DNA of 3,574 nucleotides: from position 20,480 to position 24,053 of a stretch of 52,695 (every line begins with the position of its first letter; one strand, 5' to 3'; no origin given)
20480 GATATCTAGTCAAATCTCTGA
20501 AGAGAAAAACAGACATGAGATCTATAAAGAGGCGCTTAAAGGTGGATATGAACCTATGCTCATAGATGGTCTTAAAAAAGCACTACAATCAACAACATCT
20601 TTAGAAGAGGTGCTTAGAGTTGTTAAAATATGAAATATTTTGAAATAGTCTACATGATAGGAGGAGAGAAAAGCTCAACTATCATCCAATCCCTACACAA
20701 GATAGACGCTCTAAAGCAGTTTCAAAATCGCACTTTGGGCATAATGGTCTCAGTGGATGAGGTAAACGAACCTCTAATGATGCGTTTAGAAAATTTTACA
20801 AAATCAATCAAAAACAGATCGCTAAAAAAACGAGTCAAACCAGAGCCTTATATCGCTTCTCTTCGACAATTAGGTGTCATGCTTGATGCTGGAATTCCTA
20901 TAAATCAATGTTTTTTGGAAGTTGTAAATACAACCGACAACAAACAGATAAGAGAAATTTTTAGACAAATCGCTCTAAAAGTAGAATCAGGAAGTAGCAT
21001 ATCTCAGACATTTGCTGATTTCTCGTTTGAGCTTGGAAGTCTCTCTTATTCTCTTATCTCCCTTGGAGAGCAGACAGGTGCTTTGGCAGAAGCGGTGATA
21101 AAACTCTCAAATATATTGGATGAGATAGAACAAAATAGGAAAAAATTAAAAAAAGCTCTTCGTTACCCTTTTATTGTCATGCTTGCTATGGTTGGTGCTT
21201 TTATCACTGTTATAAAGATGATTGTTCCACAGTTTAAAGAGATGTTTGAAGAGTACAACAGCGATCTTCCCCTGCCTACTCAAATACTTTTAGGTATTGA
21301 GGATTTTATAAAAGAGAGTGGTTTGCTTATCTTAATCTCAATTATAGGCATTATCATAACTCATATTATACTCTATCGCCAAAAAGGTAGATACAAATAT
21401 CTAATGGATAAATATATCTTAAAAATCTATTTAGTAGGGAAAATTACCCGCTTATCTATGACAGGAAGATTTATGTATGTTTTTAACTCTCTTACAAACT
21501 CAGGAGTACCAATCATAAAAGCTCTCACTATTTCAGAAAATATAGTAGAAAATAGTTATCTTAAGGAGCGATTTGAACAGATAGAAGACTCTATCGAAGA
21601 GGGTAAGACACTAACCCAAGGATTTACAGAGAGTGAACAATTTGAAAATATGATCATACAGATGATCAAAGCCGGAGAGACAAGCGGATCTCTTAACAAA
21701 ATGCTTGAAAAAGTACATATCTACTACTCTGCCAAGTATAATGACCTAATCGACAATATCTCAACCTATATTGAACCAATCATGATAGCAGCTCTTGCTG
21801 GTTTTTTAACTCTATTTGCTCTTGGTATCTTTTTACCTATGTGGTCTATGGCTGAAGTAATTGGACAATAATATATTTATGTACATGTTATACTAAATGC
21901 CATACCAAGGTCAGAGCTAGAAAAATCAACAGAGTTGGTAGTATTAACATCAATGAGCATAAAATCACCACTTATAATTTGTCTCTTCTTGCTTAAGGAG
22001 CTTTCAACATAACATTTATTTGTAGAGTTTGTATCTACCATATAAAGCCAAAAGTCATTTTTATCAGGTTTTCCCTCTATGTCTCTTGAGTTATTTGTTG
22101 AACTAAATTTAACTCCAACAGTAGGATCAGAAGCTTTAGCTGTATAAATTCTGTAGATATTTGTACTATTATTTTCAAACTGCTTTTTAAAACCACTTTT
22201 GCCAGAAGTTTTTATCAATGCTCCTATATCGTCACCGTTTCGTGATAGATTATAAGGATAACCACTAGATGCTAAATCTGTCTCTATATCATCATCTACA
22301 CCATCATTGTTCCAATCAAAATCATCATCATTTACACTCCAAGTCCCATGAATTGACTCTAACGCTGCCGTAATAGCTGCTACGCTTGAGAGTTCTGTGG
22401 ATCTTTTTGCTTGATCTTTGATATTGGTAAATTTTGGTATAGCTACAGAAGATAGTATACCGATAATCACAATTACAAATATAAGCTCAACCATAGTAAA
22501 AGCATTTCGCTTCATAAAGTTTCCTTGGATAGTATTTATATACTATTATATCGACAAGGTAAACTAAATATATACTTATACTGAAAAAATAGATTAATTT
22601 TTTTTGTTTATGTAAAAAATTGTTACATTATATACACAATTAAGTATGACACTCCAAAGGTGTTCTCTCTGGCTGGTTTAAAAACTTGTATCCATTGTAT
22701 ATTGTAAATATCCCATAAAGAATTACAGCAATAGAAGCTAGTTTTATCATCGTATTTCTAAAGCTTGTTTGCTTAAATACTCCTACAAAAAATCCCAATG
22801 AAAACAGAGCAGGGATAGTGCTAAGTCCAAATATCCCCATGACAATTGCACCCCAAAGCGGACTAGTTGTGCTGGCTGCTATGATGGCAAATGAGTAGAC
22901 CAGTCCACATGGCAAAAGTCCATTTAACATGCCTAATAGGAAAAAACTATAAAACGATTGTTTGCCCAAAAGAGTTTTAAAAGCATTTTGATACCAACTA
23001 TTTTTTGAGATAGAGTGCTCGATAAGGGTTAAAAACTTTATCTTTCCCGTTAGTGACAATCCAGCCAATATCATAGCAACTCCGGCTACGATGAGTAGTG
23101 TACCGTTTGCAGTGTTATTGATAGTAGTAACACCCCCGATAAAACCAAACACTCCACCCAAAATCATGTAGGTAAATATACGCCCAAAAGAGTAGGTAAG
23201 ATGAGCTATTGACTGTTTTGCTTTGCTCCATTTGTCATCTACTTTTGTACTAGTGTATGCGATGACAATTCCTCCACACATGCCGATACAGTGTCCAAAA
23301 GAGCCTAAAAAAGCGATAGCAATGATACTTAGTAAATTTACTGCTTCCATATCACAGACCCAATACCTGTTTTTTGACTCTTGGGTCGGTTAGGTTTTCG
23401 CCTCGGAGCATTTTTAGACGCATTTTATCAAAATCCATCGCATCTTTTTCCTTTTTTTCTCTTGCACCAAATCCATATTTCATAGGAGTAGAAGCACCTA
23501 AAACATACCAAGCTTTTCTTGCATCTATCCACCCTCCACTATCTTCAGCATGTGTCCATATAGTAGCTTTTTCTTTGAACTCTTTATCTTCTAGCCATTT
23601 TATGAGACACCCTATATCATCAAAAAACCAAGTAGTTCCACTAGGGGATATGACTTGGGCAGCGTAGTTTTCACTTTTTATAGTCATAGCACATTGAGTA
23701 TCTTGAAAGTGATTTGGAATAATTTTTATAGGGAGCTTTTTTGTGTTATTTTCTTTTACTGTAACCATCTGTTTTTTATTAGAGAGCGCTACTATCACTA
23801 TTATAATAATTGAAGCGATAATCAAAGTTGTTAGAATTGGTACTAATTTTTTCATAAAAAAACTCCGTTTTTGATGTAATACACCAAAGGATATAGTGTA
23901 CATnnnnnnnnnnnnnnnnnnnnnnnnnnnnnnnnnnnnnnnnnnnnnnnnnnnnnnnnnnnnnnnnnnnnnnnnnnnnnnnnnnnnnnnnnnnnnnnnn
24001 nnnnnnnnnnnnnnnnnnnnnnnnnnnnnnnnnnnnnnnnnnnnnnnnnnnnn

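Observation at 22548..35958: Recurrent bipartite motif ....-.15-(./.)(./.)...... (sigma-28 consensus) before both pilins, a two-component system and a chemoreceptor pair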

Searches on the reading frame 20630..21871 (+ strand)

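Call 13: search_protein_families(library=pfam, proteins=[window:20630-21871:+], max_evalue=0.01)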
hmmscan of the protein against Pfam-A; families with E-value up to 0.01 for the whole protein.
window:20630-21871:+ (413 aa): 1 family
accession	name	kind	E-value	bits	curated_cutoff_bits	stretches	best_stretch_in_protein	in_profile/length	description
PF00482.28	T2SSF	-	4.6e-47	159.5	25.2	2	78-200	2-125/125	Type II secretion system (T2SS), protein F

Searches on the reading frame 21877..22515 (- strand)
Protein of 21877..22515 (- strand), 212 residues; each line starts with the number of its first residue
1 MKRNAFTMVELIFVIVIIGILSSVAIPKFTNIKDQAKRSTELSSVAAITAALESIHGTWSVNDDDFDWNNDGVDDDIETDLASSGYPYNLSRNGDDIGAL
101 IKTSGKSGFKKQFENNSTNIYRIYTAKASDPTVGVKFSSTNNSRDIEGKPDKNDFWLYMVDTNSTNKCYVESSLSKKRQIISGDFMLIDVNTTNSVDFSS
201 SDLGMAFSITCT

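Call 9: search_protein_families(library=pfam, proteins=[window:21877-22515:-], max_evalue=0.01)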
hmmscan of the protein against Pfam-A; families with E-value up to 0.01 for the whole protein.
window:21877-22515:- (212 aa): 1 family
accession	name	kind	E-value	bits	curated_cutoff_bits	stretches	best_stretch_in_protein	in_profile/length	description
PF07963.17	N_methyl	-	4.1e-05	23.4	21.2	1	2-25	3-26/27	Prokaryotic N-terminal methylation motif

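Call 16: find_encoding_contigs(protein=window:21877-22515:-, flank=3000, max_places=6)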
Protein window:21877-22515:- (212 aa): 3 contigs read that carry it; 3 places shown.
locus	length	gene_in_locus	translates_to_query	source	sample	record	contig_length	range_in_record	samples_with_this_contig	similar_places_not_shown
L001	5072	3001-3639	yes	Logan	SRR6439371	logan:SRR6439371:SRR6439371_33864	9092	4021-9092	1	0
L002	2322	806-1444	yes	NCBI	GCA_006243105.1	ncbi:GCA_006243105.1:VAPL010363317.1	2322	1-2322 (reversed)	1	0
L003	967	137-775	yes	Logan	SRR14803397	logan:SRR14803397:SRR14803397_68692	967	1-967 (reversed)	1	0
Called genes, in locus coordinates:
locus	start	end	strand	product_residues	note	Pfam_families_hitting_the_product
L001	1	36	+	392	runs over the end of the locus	PF02687:FtsX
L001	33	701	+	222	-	PF02463:SMC_N (faint), PF00005:ABC_tran, PF13304:AAA_21 (faint)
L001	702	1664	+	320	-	-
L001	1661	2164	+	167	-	-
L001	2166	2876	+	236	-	PF13386:DsbD_2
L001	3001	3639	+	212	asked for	-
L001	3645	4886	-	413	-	PF00482:T2SSF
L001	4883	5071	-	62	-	?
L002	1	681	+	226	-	?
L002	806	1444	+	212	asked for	-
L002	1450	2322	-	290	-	?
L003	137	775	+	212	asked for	-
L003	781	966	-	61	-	?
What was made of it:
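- On Sigma-28 (FliA)-dependent promoter: The source is a metagenome (call 16).
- Tried and rejected: The exact pilin protein occurs only on short metagenomic contigs (call 16), so no same-genome control was possible.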

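Call 24: find_related_loci(query=A1, collection=genome_contigs, flank=10000)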
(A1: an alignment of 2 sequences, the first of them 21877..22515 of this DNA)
Query A1 (212 aa) in genome_contigs; peptide patterns used: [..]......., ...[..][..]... (x = any residue, [..] = any of these).
598 stretches matched a pattern (row limit reached: there are more); 310 encode a relative of the query (tblastn E <= 1e-3); the best 80 are kept; 79 distinct loci.
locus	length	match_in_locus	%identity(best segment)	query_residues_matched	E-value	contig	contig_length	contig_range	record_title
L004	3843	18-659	68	1-212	1e-93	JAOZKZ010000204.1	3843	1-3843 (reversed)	MAG: Campylobacterales bacterium isolate GMC10.concoct.254_sub NODE_41381_length_3843_cov_12.109293, whole genome shotgu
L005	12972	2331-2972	64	1-212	3e-92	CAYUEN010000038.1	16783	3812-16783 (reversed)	MAG TPA_asm: uncultured Campylobacterales bacterium isolate SRP128015_co1_97 genome assembly, contig: NODE_4905_length_1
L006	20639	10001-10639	59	1-212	2e-81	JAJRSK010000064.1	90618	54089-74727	MAG: Campylobacterales bacterium isolate Dive100_bin4.86 k141_993559, whole genome shotgun sequence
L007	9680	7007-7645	58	1-212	2e-79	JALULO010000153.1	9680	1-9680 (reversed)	MAG: Campylobacterales bacterium isolate S145_maxbin2_scaf2bin.041_VB S145_NODE_3110_length_9680_cov_5.564639, whole gen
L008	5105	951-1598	57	1-211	2e-76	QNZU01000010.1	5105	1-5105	MAG: Sulfurospirillum sp. isolate MAG 7 Ga0226836_10010432, whole genome shotgun sequence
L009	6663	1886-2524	58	1-212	1e-75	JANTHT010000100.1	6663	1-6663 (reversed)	MAG: Sulfurospirillum sp. isolate bin3007 c_000000002120, whole genome shotgun sequence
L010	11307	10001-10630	53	1-211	5e-72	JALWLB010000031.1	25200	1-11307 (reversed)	MAG: Campylobacterales bacterium isolate M17_metabat2_scaf2bin.034 M17_NODE_1371_length_25200_cov_3.297252, whole genome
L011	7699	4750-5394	49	1-211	2e-67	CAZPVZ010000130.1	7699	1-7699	MAG TPA_asm: uncultured Campylobacterales bacterium isolate binchicken_co219_395 genome assembly, contig: k141_672076, w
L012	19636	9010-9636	58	3-211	3e-65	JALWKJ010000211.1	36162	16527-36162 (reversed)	MAG: Campylobacterales bacterium isolate M17_metabat1_scaf2bin.163 M17_NODE_674_length_36162_cov_2.391286, whole genome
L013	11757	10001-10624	52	1-211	2e-56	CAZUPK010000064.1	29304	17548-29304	MAG TPA_asm: uncultured Campylobacterales bacterium isolate binchicken_co381_148 genome assembly, contig: k141_19873, wh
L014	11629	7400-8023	48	1-211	7e-58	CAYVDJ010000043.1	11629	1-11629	MAG TPA_asm: uncultured Campylobacterales bacterium isolate binchicken_co219_357 genome assembly, contig: k141_694672, w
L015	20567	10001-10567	49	1-198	7e-50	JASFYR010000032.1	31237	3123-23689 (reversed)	MAG: Sulfurospirillum sp. isolate MAY_MAG_00004 ALL_000000000989, whole genome shotgun sequence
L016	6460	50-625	46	3-203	4e-49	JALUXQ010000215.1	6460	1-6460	MAG: Campylobacteraceae bacterium isolate 131-447_metabat2_scaf2bin.022 131-447_scaffold_7158_c1, whole genome shotgun s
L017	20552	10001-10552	50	1-193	4e-49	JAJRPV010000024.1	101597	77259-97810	MAG: Campylobacterales bacterium isolate Dive100_bin10.109 k141_267959, whole genome shotgun sequence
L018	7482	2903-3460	47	3-198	1e-48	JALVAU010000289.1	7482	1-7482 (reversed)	MAG: Campylobacteraceae bacterium isolate 132-544_metabat2_scaf2bin.110 132-544_scaffold_4108_c1, whole genome shotgun s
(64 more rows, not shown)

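Call 46: search_protein_families(library=ncbifam, proteins=[window:21877-22515:-], max_evalue=0.01)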
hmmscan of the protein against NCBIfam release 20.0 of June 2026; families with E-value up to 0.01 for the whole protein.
window:21877-22515:- (212 aa): 8 families
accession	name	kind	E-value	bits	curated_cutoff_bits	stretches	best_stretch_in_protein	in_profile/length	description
TIGR01710.1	typeII_sec_gspG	equivalog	1.1e-09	38.4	88.85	1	5-55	2-52/134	type II secretion system major pseudopilin GspG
NF041775.1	typeIV_PilA_Myxo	equivalog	4.5e-07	30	400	1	4-55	11-62/214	type IV pilin protein PilA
NF007862.0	PRK10574.1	equivalog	1.5e-05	25.2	138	1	2-47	3-48/145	prepilin peptidase-dependent pilin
NF040999.1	pilin_ComGC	equivalog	1.9e-05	24.8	75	1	4-50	2-48/84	competence type IV pilus major pilin ComGC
TIGR02532.1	IV_pilin_GFxxxE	domain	3.4e-05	23.5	16.3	1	4-26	2-24/24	prepilin-type N-terminal cleavage/methylation domain-containing protein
NF041013.1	T4P_ComGE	equivalog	0.00053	20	49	1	4-53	4-54/83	competence type IV pilus minor pilin ComGE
TIGR01708.2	typeII_sec_gspH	equivalog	0.00071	19.6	80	1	6-40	4-44/169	type II secretion system minor pseudopilin GspH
TIGR02596.1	TIGR02596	subfamily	0.0026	17.9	70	1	6-44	1-35/196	Verru_Chthon cassette protein D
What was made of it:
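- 21877..22515 (-): Pilin 1: a type IV prepilin with an N-terminal methylation motif, convergent with the end of the pilus assembly operon. Pfam N_methyl (call 9) and NCBIfam IV_pilin_GFxxxE (call 46).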

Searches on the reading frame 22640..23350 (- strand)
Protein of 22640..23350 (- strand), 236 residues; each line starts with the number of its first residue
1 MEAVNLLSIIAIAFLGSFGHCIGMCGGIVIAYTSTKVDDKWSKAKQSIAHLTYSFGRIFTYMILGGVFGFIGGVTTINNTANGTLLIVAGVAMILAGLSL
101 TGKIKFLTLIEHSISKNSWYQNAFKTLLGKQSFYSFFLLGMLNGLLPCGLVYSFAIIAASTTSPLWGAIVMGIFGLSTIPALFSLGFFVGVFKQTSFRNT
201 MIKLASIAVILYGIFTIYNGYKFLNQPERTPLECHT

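Call 9: search_protein_families(library=pfam, proteins=[window:22640-23350:-], max_evalue=0.01)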
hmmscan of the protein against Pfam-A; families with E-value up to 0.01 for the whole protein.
window:22640-23350:- (236 aa): 1 family
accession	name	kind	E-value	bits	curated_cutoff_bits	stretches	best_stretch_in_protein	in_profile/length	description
PF13386.12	DsbD_2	-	9.8e-50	169.7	24.9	1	9-214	2-198/199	Cytochrome C biogenesis protein transmembrane region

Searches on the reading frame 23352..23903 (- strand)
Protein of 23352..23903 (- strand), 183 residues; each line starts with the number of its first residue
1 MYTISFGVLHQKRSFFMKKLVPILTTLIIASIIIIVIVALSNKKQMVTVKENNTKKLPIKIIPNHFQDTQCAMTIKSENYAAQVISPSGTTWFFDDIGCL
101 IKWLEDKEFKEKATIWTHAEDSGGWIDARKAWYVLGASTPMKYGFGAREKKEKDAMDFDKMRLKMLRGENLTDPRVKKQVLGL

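Call 9: search_protein_families(library=pfam, proteins=[window:23352-23903:-], max_evalue=0.01)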
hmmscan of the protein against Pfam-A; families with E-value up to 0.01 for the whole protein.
window:23352-23903:- (183 aa): 1 family
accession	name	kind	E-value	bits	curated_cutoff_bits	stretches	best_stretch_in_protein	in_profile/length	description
PF05573.18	NosL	-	0.0001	23.1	24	1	68-139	10-92/131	NosL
